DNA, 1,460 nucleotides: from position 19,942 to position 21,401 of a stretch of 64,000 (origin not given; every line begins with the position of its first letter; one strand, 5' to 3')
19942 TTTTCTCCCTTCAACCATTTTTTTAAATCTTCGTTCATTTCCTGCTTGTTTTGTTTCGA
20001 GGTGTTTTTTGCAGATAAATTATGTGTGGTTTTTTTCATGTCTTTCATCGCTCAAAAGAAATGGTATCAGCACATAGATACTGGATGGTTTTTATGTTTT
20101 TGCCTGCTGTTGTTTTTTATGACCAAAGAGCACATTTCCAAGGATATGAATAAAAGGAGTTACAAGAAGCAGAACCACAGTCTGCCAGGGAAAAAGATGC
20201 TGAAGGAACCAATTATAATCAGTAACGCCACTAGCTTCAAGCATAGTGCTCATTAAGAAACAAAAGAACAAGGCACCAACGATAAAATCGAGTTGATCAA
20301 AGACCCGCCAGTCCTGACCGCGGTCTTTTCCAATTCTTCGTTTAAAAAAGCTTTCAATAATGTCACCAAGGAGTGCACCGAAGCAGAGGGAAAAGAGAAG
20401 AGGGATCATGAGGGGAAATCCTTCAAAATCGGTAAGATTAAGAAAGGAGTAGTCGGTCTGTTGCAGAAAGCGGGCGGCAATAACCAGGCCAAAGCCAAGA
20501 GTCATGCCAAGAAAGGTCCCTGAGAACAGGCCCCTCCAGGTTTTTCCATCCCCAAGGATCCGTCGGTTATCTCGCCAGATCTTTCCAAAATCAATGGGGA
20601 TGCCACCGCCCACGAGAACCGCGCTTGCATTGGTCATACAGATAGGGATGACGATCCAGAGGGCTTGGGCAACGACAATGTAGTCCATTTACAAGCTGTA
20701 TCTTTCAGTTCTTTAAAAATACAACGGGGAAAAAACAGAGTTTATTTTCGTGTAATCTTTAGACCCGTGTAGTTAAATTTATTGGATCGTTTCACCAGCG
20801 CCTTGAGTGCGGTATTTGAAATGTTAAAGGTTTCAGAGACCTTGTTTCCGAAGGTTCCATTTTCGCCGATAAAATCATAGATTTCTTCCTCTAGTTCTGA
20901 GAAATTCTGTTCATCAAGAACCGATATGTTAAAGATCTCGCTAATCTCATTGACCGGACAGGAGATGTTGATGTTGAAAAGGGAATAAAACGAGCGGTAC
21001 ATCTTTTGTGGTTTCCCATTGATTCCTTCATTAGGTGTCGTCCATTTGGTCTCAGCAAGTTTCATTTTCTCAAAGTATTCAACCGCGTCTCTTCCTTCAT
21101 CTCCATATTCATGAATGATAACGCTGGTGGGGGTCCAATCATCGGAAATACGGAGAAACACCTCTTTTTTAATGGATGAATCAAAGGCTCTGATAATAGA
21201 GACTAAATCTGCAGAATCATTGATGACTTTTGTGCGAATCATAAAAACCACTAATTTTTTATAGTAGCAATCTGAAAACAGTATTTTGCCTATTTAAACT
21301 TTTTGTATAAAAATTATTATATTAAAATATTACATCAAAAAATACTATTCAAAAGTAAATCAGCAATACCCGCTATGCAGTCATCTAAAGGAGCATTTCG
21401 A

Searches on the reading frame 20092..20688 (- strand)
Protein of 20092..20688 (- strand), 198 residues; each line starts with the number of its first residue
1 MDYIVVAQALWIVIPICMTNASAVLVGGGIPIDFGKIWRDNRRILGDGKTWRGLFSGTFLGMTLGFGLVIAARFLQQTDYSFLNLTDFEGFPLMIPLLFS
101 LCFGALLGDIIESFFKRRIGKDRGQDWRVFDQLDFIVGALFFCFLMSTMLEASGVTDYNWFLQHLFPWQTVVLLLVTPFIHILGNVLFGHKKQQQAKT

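Call 8: search_protein_families(library=pfam, proteins=[window:20092-20688:-], max_evalue=0.001)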
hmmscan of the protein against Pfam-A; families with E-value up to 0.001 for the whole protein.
window:20092-20688:- (198 aa): 2 families
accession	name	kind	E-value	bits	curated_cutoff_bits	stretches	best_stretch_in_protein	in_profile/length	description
PF01864.22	CarS-like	-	8.8e-35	120.7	22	1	5-186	4-163/175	CDP-archaeol synthase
PF01148.25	CTP_transf_1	-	2.8e-05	24.5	24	1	48-124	169-234/264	Cytidylyltransferase family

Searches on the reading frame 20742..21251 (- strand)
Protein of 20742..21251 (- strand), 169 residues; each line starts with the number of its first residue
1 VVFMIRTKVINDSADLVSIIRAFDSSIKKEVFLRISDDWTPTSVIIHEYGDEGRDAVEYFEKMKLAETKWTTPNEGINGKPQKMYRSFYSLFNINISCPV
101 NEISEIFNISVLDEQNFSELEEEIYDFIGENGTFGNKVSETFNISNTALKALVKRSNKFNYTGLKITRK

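Call 8: search_protein_families(library=pfam, proteins=[window:20742-21251:-], max_evalue=0.001)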
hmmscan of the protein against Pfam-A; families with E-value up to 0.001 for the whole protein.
window:20742-21251:- (169 aa): 1 family
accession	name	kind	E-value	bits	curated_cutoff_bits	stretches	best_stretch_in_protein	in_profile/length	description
PF09824.15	ArsR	-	6.2e-43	146.7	28.6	1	10-167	1-156/159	ArsR transcriptional regulator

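Call 91: search_protein_families(library=ncbifam, proteins=[window:20742-21251:-], max_evalue=0.01)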
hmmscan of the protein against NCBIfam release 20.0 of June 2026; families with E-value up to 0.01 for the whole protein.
window:20742-21251:- (169 aa): 0 families
